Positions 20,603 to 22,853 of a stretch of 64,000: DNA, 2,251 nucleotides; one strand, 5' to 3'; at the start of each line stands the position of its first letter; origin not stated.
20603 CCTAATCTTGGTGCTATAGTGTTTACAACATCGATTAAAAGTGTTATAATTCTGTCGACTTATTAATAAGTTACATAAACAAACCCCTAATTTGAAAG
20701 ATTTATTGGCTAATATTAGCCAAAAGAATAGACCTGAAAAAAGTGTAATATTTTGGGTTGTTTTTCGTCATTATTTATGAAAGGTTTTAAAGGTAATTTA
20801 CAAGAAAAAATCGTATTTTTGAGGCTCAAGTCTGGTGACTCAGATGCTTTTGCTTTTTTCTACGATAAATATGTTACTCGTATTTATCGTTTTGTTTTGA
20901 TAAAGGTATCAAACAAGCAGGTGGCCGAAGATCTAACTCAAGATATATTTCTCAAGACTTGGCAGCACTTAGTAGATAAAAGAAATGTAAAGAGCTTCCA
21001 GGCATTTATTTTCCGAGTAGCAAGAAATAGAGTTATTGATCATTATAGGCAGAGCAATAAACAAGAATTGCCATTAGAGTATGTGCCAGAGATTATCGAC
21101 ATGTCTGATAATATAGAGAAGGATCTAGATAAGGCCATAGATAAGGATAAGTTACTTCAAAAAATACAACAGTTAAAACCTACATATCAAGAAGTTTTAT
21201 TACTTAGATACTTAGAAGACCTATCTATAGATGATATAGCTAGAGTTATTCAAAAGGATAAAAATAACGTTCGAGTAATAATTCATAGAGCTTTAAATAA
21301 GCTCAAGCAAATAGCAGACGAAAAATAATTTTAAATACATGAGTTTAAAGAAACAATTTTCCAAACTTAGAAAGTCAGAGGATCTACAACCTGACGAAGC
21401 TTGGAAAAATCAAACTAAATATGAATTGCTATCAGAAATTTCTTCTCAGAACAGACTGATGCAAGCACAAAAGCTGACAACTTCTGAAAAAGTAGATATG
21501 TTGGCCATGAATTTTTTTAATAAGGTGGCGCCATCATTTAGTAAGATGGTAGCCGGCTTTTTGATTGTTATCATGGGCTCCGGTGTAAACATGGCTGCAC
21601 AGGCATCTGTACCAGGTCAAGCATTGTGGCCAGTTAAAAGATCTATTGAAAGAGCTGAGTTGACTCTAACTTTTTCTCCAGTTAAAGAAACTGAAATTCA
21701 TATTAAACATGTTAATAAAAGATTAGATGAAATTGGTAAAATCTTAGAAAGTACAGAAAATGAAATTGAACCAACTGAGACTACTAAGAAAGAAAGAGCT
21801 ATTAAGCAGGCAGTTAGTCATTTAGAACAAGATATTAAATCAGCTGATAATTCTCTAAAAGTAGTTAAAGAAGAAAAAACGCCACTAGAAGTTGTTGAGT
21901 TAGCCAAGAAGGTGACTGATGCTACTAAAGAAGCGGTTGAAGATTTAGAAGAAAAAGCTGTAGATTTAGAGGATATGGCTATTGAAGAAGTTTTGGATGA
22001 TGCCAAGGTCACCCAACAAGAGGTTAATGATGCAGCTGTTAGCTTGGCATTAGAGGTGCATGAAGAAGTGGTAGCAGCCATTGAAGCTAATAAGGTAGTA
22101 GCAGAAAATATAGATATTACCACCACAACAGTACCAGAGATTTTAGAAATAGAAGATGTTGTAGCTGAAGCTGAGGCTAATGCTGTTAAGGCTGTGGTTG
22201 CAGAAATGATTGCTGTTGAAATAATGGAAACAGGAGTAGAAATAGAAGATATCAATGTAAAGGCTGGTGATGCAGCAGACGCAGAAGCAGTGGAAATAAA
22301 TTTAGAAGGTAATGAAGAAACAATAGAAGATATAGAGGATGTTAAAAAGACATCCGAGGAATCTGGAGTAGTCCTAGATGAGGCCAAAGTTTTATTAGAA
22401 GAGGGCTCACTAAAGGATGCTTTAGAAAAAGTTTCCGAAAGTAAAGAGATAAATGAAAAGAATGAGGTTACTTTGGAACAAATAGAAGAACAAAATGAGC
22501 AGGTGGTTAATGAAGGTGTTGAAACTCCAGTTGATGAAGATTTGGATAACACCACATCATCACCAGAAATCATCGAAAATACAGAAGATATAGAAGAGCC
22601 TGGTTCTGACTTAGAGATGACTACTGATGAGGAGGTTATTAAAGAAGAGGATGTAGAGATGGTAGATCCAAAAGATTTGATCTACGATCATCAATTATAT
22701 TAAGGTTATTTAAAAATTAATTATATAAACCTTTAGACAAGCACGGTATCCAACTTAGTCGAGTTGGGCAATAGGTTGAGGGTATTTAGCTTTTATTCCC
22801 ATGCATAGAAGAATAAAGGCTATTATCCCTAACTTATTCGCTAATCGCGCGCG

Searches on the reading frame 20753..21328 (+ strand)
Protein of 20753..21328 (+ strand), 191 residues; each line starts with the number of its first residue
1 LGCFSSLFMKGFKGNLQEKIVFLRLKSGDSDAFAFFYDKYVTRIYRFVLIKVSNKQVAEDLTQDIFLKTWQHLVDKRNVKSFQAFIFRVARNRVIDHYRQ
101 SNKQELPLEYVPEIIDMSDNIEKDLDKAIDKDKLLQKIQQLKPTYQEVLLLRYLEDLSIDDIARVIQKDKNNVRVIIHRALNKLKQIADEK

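Call 8: search_protein_families(library=pfam, proteins=[window:20753-21328:+], max_evalue=0.01)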
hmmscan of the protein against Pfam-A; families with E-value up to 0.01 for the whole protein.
window:20753-21328:+ (191 aa): 6 families
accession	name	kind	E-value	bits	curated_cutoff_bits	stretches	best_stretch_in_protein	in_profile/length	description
PF08281.18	Sigma70_r4_2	-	2.1e-14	53.4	25.7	1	132-184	2-54/54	Sigma-70, region 4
PF04542.20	Sigma70_r2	-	3.2e-13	49.7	24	1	36-102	1-69/71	Sigma-70 region 2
PF04545.22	Sigma70_r4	-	3.8e-09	36.3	24.1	1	138-186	2-50/50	Sigma-70, region 4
PF07638.17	Sigma70_ECF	-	3.3e-06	27.5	21.1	1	25-171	11-166/185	ECF sigma factor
PF07374.17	DUF1492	-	0.0035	17.9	21.5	1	113-170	26-85/100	Protein of unknown function (DUF1492)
PF22233.2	PhyR_sigma-like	-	0.0084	16.3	27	0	140-184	3-47/50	Response regulator PhyR, sigma-like domain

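Call 27: find_related_loci(query=window:20777-21328:+, collection=genome_contigs, flank=5000)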
Query window:20777-21328:+ (183 aa) in genome_contigs; peptide patterns used: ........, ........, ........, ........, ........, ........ (x = any residue, [..] = any of these).
600 stretches matched a pattern (row limit reached: there are more); 540 encode a relative of the query (tblastn E <= 1e-3); the best 80 are kept; 80 distinct loci.
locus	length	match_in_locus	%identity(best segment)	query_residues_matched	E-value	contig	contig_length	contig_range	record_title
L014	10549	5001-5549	72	1-182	2e-87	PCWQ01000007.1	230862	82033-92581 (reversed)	MAG: Candidatus Komeilibacteria bacterium CG11_big_fil_rev_8_21_14_0_20_36_20 CG11_8_21_14_0.20_scaffold_25_c, whole gen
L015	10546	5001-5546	70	1-183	1e-82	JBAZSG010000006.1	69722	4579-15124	MAG: Patescibacteria group bacterium isolate SO_2017_GW1_168 NODE_2239_length_69722_cov_2.425591_OW334_2017, whole genom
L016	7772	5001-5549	68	1-182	9e-81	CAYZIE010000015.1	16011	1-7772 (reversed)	MAG TPA_asm: uncultured Gammaproteobacteria bacterium isolate SRP200020_co5_182 genome assembly, contig: NODE_5602_lengt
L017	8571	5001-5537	70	1-179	1e-80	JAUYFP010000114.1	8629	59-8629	MAG: bacterium isolate C21_metabat.bin.20 C21_k141_276513, whole genome shotgun sequence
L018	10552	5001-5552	69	1-183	2e-80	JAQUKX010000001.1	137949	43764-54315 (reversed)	MAG: Patescibacteria group bacterium isolate STD1_117 NODE_227_length_137949_cov_3.641632_Sandtown_D1, whole genome shot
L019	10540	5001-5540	67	1-180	1e-79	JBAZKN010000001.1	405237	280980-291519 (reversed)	MAG: Patescibacteria group bacterium isolate SO_2017_LW4_144 scaffold_63_c1_LW137-91_2017, whole genome shotgun sequence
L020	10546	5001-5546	68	1-183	6e-78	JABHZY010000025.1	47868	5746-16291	MAG: Candidatus Komeilibacteria bacterium isolate SI047_bin95 k141_1470071, whole genome shotgun sequence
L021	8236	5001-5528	66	3-178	1e-76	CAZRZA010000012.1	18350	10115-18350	MAG TPA_asm: uncultured Gammaproteobacteria bacterium isolate SRP200020_co5_4 genome assembly, contig: NODE_4644_length_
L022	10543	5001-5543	62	1-180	3e-75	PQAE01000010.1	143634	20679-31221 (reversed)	MAG: Parcubacteria group bacterium isolate FeB_17 contig_640, whole genome shotgun sequence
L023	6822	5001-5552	61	1-183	1e-71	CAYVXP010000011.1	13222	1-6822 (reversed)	MAG TPA_asm: uncultured Gammaproteobacteria bacterium isolate SRP272421_co2_156 genome assembly, contig: NODE_15968_leng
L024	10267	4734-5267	71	1-178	5e-83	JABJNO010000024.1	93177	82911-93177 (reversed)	MAG: Candidatus Parcubacteria bacterium isolate SI075_bin20 k141_2422634, whole genome shotgun sequence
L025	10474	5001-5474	40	18-178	2e-33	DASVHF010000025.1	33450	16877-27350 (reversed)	MAG TPA_asm: Candidatus Nanoarchaeia archaeon isolate SMAG_U2959 k141_419499, whole genome shotgun sequence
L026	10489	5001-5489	37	16-179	7e-30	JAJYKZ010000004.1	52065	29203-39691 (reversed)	MAG: bacterium isolate DBS2-1.bin57 NODE_1034_length_52065_cov_2.527302, whole genome shotgun sequence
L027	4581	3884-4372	35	16-179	2e-29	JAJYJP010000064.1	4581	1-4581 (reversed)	MAG: bacterium isolate DBS2-1.bin163 NODE_39555_length_4581_cov_4.813426, whole genome shotgun sequence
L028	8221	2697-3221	34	1-177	2e-24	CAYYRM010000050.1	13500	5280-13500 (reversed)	MAG TPA_asm: uncultured Eubacteriales bacterium isolate binchicken_co168_205 genome assembly, contig: NODE_7861_length_1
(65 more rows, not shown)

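Call 28: find_related_loci(query=window:20777-21328:+, collection=metagenome_contigs, flank=5000)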
Query window:20777-21328:+ (183 aa) in metagenome_contigs; peptide patterns used: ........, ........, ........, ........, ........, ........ (x = any residue, [..] = any of these).
600 stretches matched a pattern (row limit reached: there are more); 541 encode a relative of the query (tblastn E <= 1e-3); the best 80 are kept; 80 distinct loci.
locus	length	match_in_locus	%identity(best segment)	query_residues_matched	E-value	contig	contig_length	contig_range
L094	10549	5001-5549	72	1-182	1e-87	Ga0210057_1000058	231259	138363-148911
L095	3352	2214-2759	70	1-183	1e-83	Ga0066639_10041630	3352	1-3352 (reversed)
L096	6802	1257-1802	69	1-183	4e-82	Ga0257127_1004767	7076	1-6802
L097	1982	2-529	71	7-183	5e-84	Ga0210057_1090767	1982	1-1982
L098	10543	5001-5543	69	1-183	1e-80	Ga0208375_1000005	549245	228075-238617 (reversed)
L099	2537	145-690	68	1-183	1e-79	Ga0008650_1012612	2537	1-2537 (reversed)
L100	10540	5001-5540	68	1-179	4e-75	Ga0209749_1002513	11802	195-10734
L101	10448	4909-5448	68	1-179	4e-75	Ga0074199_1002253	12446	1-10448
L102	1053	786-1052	79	1-89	2e-46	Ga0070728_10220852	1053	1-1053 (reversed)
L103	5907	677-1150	40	18-178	1e-33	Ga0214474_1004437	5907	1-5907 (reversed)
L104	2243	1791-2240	34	16-167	7e-24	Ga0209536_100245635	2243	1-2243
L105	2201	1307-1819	31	9-177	2e-22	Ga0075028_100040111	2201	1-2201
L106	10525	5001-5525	35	10-179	4e-20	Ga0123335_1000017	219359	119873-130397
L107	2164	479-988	31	18-178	6e-21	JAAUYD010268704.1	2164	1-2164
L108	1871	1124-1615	31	16-171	1e-20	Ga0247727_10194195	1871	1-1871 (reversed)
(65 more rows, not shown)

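Call 53: search_protein_families(library=ncbifam, proteins=[window:20777-21328:+], max_evalue=0.001)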
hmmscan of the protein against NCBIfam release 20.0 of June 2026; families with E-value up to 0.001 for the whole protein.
window:20777-21328:+ (183 aa): 94 families (the best 25 are shown)
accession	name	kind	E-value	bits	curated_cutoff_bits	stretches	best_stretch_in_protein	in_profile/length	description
TIGR02952.1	Sig70_famx2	equivalog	6.1e-37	127.1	206.45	1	16-178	4-168/170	ECF subfamily RNA polymerase sigma factor, BldN family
NF009166.1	PRK12513.1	equivalog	4.2e-28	98.4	206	1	13-179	12-185/193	RNA polymerase sigma factor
TIGR02937.1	sigma70-ECF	superfamily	7e-27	94.1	42.9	1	23-178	1-163/165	sigma-70 family RNA polymerase sigma factor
TIGR02950.1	SigM_subfam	subfamily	1.2e-26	93.4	147.95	1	28-179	5-157/159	RNA polymerase sigma factor, SigM family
NF058625.1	sigma_PG0214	equivalog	5.3e-25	88.1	130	1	34-178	15-159/170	GFO_1088 family ECF-type sigma factor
NF009172.0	PRK12519.1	subfamily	1.4e-24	86.7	222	1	11-179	17-188/194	RNA polymerase sigma factor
TIGR02985.1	Sig70_bacteroi1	subfamily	1.8e-24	86.8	126.4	1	24-178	2-160/162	RNA polymerase sigma-70 factor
NF006930.0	PRK09415.1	subfamily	3.6e-24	85.6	198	1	28-181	21-176/179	RNA polymerase factor sigma C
NF009168.0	PRK12515.1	subfamily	3.5e-23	82.1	236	1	12-178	11-177/189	RNA polymerase sigma factor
NF007230.0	PRK09648.1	subfamily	1.7e-21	76.9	209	1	35-181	41-190/195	RNA polymerase sigma factor ShbA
NF009171.0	PRK12518.1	equivalog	2.8e-21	76.2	208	1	10-179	14-183/191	RNA polymerase sigma factor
TIGR02983.1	SigE-fam_strep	subfamily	6.7e-21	74.9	141.55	1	20-181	3-159/162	SigE family RNA polymerase sigma factor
NF007226.0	PRK09644.1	equivalog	1.1e-20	74.3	199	1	29-181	7-158/166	RNA polymerase sigma factor SigM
NF009195.0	PRK12543.1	subfamily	1.7e-20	73.3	197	1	9-179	6-177/192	RNA polymerase sigma factor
NF007227.0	PRK09645.1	subfamily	4.3e-20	72.3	202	1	21-181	11-171/177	sigma-70 family RNA polymerase sigma factor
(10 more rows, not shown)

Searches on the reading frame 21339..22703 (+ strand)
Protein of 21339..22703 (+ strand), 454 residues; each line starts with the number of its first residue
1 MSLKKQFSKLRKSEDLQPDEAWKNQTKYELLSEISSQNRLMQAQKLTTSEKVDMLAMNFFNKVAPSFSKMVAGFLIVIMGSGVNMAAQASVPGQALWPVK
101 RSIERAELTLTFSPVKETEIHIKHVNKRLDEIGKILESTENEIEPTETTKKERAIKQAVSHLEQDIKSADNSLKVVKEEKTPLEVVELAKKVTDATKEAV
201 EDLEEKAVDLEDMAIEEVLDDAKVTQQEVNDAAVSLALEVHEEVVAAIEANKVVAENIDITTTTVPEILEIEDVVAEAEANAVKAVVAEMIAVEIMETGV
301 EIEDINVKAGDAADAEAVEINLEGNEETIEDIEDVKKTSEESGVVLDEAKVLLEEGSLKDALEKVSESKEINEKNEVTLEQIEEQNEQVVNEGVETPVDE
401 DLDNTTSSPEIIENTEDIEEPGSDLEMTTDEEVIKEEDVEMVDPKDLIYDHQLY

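Call 8: search_protein_families(library=pfam, proteins=[window:21339-22703:+], max_evalue=0.01)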
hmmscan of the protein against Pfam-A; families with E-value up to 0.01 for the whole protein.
window:21339-22703:+ (454 aa): 1 family
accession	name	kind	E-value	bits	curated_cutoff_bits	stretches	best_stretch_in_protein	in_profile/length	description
PF18915.5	DUF5667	-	1.8e-08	35.2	27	1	91-209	3-95/99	Domain of unknown function (DUF5667)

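Call 15: find_encoding_contigs(protein=window:21339-22703:+, flank=10000, max_places=6)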
Protein window:21339-22703:+ (454 aa): 10 contigs read that carry it; 6 places shown.
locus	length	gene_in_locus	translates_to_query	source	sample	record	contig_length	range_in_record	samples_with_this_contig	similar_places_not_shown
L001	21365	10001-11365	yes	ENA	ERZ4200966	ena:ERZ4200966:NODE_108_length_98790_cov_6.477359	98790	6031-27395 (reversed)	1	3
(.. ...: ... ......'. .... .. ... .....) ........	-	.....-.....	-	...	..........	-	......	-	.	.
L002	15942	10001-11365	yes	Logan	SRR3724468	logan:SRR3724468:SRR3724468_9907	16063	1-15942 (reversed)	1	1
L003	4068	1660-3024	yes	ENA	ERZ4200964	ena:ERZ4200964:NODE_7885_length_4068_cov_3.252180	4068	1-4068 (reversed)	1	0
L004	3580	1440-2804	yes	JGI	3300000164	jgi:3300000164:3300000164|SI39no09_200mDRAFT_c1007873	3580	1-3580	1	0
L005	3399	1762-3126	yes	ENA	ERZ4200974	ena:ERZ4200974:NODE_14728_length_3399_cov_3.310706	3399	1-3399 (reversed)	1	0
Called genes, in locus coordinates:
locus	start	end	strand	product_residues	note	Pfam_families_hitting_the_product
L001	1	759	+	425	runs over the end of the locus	PF00344:SecY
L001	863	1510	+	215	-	PF00406:ADK, PF02223:Thymidylate_kin (faint), PF13207:AAA_17, PF13671:AAA_33 (faint), PF05191:ADK_lid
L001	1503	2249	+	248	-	PF00557:Peptidase_M24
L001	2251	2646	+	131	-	PF03652:RuvX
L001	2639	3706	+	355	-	PF00953:Glycos_transf_4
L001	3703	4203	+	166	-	PF02643:DUF192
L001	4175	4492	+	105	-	-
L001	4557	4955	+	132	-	-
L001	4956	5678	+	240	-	-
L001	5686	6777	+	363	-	PF13180:PDZ_2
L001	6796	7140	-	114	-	PF12728:HTH_17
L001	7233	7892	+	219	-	-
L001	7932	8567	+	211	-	-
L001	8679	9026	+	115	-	-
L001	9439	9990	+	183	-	PF07638:Sigma70_ECF (weak), PF04542:Sigma70_r2, PF08281:Sigma70_r4_2, PF04545:Sigma70_r4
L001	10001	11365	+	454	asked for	PF18915:DUF5667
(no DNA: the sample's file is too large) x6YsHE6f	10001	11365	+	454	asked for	PF18915:DUF5667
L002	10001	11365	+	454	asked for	PF18915:DUF5667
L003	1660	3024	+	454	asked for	PF18915:DUF5667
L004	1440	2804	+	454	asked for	PF18915:DUF5667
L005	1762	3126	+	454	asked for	PF18915:DUF5667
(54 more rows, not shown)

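Call 53: search_protein_families(library=ncbifam, proteins=[window:21339-22703:+], max_evalue=0.001)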
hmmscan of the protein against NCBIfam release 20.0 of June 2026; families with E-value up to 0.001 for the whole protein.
window:21339-22703:+ (454 aa): 0 families
